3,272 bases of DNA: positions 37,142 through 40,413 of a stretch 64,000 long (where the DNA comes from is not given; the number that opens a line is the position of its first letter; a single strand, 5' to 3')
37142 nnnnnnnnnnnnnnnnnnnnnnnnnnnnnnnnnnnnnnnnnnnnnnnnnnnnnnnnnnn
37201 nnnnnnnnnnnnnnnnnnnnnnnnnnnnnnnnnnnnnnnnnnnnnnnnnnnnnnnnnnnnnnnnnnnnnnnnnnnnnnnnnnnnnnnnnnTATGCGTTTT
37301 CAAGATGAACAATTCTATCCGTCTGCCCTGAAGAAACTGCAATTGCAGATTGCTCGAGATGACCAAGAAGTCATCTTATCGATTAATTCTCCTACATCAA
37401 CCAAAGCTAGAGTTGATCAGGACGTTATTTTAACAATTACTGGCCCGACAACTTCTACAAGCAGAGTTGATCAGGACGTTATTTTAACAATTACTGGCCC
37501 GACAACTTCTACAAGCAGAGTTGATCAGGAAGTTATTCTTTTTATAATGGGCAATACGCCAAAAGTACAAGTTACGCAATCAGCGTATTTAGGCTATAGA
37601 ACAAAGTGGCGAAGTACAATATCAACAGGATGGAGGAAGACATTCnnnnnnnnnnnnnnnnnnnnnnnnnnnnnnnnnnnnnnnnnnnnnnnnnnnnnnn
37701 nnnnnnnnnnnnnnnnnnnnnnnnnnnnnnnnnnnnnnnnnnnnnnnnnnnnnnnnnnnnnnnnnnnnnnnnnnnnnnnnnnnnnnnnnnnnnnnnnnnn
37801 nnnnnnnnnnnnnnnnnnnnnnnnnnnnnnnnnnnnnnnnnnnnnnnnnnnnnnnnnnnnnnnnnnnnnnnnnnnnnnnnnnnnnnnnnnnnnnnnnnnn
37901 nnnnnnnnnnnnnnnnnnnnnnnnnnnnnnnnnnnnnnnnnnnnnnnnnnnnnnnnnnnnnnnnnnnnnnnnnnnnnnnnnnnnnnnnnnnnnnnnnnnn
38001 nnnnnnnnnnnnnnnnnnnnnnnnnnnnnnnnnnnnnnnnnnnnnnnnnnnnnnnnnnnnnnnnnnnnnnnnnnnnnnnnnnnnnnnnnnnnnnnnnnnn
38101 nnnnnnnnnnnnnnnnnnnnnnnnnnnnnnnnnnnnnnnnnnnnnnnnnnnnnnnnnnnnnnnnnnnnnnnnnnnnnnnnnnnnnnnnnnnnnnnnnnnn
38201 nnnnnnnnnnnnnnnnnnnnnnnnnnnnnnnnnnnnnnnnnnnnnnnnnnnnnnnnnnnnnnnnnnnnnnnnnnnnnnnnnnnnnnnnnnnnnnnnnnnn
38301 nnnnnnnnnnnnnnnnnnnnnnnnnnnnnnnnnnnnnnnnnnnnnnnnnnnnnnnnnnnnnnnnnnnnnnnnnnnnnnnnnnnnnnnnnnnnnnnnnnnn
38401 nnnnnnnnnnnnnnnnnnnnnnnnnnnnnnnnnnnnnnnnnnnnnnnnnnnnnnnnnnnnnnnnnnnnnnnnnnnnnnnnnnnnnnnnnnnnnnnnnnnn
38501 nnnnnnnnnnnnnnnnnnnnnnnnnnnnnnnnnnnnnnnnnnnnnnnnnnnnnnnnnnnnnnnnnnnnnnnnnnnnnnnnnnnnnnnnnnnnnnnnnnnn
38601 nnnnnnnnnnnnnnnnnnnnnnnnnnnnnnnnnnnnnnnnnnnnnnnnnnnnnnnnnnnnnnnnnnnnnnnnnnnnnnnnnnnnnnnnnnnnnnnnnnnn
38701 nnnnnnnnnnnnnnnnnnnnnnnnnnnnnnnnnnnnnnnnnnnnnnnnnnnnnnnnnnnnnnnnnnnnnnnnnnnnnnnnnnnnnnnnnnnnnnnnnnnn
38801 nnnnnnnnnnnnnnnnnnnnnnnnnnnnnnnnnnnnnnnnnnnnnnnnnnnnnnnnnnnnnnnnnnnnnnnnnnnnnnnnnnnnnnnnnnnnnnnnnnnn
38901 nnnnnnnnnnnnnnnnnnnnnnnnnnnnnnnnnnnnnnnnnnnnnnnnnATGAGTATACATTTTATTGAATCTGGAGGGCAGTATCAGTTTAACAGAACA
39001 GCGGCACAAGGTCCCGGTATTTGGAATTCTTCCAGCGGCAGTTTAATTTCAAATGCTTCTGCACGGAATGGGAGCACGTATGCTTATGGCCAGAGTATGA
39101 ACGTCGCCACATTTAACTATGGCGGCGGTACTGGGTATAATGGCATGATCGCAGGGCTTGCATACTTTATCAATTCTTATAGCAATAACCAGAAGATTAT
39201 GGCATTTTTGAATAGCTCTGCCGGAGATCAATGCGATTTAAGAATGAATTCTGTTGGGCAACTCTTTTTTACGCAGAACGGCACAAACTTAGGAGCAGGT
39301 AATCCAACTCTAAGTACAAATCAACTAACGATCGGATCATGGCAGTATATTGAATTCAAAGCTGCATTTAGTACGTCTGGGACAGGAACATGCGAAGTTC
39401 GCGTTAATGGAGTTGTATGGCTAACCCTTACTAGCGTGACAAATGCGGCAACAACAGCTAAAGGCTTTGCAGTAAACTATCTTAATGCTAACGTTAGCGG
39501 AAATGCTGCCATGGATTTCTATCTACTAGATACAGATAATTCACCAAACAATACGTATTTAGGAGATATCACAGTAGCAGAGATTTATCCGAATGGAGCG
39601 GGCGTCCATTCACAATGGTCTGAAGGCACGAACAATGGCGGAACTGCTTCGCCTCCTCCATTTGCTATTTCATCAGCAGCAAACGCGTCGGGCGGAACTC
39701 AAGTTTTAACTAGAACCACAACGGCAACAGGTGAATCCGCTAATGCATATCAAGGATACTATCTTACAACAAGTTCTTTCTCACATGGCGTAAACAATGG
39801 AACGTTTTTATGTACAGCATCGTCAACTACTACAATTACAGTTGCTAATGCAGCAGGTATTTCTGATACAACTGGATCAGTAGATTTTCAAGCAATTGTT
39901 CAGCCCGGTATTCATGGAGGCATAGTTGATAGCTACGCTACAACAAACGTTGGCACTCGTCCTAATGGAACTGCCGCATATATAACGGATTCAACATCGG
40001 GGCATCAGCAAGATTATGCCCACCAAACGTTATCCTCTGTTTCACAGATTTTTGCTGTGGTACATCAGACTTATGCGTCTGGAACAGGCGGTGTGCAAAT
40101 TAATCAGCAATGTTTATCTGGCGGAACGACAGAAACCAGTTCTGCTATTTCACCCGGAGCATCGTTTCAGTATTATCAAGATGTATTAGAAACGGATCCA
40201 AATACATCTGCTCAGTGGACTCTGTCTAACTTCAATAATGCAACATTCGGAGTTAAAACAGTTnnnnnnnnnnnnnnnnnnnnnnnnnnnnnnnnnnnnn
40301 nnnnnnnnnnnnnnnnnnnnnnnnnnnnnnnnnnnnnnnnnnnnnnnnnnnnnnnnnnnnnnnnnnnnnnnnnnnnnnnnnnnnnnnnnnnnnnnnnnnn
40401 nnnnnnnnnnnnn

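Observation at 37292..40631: Tail-fiber locus: two small paralogous proteins with 54-bp tandem repeats bracket two paralogous ~440-aa fibers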

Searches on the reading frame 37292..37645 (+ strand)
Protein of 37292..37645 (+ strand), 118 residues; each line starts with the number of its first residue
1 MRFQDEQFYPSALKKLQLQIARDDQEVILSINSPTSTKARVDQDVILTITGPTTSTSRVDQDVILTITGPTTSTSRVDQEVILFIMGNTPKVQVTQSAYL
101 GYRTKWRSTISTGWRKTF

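Call 7: search_protein_families(library=pfam, proteins=[window:37292-37645:+], max_evalue=0.1)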
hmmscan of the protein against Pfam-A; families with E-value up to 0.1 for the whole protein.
window:37292-37645:+ (118 aa): 3 families
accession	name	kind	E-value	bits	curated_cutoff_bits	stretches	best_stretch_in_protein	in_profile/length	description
PF11874.13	DUF3394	-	0.021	14.9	28.2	1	35-101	67-132/181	Domain of unknown function (DUF3394)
PF18573.7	BclA_C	-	0.058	13.7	38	0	11-54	57-100/128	BclA C-terminal domain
PF19869.4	DUF6342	-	0.075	13.7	25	0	2-69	22-88/99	Family of unknown function (DUF6342)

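Call 8: search_protein_families(library=phrogs, proteins=[window:37292-37645:+], max_evalue=0.1)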
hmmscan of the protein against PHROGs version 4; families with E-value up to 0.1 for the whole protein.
window:37292-37645:+ (118 aa): 0 families

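Call 14: search_dna_similar(query=window:37292-37645:+, collection=phages, mode=protein, max_evalue=1, max_rows=25)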
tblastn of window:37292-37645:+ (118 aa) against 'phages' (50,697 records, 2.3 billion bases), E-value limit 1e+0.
No match.

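Call 17: find_homologous_proteins(query=A1, max_evalue=0.01)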
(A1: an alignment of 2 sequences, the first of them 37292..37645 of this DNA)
Query A1 (2 sequences) (118 aa, profile of the alignment): 4 proteins with E <= 0.01 among 154 candidates.
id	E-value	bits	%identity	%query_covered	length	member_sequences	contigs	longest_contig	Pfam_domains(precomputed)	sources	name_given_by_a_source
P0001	3.2e-60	220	50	50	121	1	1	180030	-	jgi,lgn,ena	-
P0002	1.7e-48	182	80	100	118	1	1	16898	-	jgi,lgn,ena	-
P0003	5.9e-46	174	80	100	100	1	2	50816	-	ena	-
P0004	2.3e-24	104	46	22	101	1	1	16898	-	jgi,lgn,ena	-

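Call 20: find_encoding_contigs(protein=P0003, flank=10000, max_places=6)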
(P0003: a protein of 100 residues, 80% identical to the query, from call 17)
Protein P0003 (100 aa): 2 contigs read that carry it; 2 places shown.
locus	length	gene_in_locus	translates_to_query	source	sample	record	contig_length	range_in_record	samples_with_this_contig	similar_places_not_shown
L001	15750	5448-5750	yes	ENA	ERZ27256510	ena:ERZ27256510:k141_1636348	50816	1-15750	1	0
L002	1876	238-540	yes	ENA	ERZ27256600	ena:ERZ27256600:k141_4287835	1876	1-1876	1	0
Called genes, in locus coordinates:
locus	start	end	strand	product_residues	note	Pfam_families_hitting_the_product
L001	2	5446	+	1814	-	?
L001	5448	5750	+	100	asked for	-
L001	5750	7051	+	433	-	-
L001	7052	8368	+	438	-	-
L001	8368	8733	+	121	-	-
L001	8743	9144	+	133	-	-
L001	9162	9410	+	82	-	-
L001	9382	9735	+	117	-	-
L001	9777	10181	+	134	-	PF10908:Tlde1_dom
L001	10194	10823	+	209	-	-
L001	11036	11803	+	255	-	PF00112:Peptidase_C1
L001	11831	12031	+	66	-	-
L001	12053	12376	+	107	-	-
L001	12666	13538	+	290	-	-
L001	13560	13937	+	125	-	PF10263:SprT-like (weak)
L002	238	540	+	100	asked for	-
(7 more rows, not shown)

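Call 21: find_encoding_contigs(protein=P0002, flank=10000, max_places=6)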
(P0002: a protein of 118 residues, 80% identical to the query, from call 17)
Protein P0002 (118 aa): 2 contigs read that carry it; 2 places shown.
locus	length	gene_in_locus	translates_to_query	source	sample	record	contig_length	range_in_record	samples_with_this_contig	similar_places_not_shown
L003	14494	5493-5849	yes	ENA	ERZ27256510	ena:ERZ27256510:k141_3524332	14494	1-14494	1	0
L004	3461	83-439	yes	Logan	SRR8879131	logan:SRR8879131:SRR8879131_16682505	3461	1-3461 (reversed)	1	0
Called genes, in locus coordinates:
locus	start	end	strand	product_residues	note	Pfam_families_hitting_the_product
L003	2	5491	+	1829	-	?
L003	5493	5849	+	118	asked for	-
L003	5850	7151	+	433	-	-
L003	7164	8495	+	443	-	-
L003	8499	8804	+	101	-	-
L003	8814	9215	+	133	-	-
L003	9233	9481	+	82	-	-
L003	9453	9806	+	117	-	-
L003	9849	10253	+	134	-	PF10908:Tlde1_dom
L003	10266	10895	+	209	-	-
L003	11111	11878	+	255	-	PF00112:Peptidase_C1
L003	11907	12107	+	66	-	-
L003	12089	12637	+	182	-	PF07463:NUMOD4, PF13392:HNH_3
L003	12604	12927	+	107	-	-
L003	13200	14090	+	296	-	-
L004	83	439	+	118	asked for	-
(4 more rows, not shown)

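Call 22: find_encoding_contigs(protein=window:37292-37645:+, flank=10000, max_places=8)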
Protein window:37292-37645:+ (118 aa): 1 contig read that carries it; 1 place shown.
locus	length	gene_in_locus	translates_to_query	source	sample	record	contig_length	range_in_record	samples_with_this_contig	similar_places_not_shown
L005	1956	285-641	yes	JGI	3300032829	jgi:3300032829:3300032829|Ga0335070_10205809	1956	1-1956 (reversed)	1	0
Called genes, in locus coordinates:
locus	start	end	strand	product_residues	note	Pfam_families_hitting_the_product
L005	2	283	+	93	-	?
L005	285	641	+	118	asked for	-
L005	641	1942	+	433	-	-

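Call 23: find_encoding_contigs(protein=P0001, flank=10000, max_places=8)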
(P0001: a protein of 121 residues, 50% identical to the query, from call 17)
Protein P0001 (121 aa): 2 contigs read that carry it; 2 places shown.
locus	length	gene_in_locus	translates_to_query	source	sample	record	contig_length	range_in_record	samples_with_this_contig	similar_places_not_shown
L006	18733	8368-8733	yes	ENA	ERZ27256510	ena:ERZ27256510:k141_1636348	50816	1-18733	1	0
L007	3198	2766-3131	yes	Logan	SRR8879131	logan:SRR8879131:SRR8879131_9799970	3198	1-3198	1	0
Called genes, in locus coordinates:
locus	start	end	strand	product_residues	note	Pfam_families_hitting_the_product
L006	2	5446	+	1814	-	?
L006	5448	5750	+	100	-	-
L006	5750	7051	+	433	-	-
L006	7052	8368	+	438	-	-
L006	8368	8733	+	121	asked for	-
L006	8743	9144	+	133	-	-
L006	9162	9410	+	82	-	-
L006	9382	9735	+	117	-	-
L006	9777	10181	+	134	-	PF10908:Tlde1_dom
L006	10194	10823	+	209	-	-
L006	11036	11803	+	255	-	PF00112:Peptidase_C1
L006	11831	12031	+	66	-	-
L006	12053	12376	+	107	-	-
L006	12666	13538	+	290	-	-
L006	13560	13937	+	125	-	PF10263:SprT-like (weak)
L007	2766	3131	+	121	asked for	-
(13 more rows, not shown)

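Call 40: search_protein_representatives(alignment_id=A3)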
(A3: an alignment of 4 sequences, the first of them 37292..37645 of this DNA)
Query: 4 sequences, 119 profile positions. Proteins with E-value up to 0.001 (for the whole library): 67; up to 1e-10: 12; up to 1e-30: 2. The best 67 are listed.
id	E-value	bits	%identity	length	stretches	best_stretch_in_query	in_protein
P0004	6.8e-45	167.8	-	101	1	21-119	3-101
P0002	4.3e-42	158.8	-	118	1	1-113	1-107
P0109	3.1e-27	110.9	-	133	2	8-73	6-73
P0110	9.3e-24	99.7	-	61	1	1-59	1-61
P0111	1.2e-14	70.3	-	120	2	23-73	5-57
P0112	2.5e-12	62.8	-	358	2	22-67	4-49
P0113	4.6e-12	61.9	-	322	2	21-73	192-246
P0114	5.9e-12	61.6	-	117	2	22-69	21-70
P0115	2.2e-11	59.7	-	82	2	20-65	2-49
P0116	4.4e-11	58.8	-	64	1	20-77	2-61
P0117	7.2e-11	58.1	-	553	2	22-71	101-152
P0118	8.3e-11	57.9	-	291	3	21-72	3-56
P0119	2.0e-10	56.6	-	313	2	21-70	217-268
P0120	1.2e-09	54.1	-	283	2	21-66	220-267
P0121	2.4e-09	53.1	-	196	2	21-70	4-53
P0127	1.2e-07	47.7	-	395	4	21-73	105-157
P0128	2.0e-07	47.0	-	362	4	21-70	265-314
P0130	4.8e-07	45.7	-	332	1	24-68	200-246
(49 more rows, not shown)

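Call 44: search_protein_families(library=pfam, proteins=[P0112, P0113, P0117, P0118, P0119, P0120, P0127, P0128, P0130, P0121], max_evalue=0.01)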
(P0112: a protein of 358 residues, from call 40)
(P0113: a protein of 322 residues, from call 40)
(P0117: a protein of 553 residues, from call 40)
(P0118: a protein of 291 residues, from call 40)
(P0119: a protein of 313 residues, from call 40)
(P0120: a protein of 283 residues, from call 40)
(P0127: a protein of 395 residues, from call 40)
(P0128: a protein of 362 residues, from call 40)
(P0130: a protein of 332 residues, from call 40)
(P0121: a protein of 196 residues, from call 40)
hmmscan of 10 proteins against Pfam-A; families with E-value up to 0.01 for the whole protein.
P0112 (358 aa): 0 families

P0113 (322 aa): 0 families

P0117 (553 aa): 0 families

P0118 (291 aa): 1 family
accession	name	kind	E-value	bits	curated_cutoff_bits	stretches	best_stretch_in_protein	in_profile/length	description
PF11041.13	DUF2612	-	1.4e-19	71.2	23.5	2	129-196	1-67/181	Protein of unknown function (DUF2612)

P0119 (313 aa): 0 families

P0120 (283 aa): 0 families

P0127 (395 aa): 2 families
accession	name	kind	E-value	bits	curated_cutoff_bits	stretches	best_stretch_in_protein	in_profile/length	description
PF24175.2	SU10_adaptor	-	8.1e-11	43.2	27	1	201-389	2-181/194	SU10 adaptor protein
PF24786.1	RXYLT1_N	-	0.0046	17.7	25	0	137-192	54-105/140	RXYLT1 N-terminal domain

P0128 (362 aa): 1 family
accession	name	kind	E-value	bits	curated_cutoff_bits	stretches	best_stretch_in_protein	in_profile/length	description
PF13385.13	Laminin_G_3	-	5.1e-28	98.6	27.6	1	58-219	1-150/151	Concanavalin A-like lectin/glucanases superfamily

P0130 (332 aa): 0 families

P0121 (196 aa): 0 families

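Call 76: find_encoding_contigs(protein=P0111, flank=6000, max_places=2)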
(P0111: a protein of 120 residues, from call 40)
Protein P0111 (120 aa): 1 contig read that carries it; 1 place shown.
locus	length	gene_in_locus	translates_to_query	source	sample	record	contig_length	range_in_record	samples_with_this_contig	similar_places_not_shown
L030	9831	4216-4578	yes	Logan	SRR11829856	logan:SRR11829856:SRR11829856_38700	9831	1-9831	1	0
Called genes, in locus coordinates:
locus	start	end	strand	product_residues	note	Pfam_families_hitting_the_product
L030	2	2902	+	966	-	?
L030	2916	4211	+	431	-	-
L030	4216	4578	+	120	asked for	-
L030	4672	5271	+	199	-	-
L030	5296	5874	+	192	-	-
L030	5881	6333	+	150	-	PF07486:Hydrolase_2 (weak)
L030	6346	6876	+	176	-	-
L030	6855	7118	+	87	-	-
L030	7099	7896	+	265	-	PF00112:Peptidase_C1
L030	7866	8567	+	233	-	-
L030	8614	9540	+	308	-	-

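Call 77: find_encoding_contigs(protein=P0127, flank=6000, max_places=2)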
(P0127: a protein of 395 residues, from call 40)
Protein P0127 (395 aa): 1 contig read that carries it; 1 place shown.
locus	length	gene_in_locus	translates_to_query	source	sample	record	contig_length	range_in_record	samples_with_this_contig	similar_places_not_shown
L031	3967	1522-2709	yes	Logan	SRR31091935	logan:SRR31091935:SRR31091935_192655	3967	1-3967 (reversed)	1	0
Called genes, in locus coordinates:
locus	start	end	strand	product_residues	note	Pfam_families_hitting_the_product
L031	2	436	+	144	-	?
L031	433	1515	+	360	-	-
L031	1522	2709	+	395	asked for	-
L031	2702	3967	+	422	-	?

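Call 78: find_encoding_contigs(protein=P0119, flank=6000, max_places=2)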
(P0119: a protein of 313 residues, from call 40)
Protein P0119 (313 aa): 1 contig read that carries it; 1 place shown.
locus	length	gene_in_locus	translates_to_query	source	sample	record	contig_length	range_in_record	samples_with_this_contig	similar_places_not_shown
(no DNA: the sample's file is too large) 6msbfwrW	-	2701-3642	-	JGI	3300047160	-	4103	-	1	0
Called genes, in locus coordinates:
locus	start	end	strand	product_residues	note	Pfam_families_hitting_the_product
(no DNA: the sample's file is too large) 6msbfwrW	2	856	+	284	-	?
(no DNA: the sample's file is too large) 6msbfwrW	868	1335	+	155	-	-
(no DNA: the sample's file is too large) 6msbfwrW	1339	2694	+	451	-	-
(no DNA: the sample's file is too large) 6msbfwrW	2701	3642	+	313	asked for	-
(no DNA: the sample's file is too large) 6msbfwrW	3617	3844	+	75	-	-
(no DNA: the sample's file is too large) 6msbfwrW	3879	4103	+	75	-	?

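Call 86: list_cluster_members(proteins=[window:37292-37645:+, P0003, P0002, P0110])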
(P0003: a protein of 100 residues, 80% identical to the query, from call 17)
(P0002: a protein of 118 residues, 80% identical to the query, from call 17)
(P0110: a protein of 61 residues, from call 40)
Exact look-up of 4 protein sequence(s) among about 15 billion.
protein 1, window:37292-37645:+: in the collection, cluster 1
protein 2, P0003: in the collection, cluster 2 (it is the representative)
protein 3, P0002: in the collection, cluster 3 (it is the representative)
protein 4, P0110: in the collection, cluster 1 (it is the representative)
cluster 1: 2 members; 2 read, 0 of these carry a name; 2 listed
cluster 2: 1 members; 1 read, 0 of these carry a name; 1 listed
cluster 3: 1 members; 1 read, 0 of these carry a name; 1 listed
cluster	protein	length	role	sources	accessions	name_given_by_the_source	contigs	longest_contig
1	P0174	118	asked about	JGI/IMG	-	-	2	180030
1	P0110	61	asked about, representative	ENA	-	-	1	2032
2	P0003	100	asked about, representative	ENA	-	-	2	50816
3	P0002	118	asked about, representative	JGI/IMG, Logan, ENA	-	-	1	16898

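Call 87: search_protein_families(library=ncbifam, proteins=[window:37292-37645:+], max_evalue=0.01)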
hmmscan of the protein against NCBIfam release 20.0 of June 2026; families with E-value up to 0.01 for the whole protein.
window:37292-37645:+ (118 aa): 0 families

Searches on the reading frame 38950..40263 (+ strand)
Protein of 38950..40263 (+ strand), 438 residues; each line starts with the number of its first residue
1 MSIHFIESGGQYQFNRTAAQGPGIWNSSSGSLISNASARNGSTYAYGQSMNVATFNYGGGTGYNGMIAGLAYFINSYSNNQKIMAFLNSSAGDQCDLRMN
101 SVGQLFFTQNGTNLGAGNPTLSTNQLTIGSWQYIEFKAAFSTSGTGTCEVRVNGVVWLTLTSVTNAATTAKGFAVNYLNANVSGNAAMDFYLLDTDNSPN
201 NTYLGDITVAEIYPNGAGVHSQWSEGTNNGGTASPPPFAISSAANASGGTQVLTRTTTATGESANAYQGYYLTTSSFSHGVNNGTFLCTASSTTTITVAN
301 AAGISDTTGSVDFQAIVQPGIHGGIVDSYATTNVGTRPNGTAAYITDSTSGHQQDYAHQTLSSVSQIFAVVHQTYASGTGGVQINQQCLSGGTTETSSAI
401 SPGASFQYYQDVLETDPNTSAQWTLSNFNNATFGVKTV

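Call 7: search_protein_families(library=pfam, proteins=[window:38950-40263:+], max_evalue=0.1)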
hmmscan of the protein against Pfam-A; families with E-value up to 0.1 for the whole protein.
window:38950-40263:+ (438 aa): 1 family
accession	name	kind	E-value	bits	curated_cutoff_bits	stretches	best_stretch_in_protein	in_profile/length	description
PF14099.13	Polysacc_lyase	-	0.014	15.7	29.9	1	70-165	87-179/210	Polysaccharide lyase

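Call 8: search_protein_families(library=phrogs, proteins=[window:38950-40263:+], max_evalue=0.1)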
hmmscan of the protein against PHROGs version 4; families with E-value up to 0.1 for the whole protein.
window:38950-40263:+ (438 aa): 1 family
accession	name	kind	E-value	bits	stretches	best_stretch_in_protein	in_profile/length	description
phrog_2448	-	unknown function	1.9e-21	77.7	2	23-229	19-218/335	-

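Call 87: search_protein_families(library=ncbifam, proteins=[window:38950-40263:+], max_evalue=0.01)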
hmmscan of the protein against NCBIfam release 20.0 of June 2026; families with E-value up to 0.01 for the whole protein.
window:38950-40263:+ (438 aa): 0 families
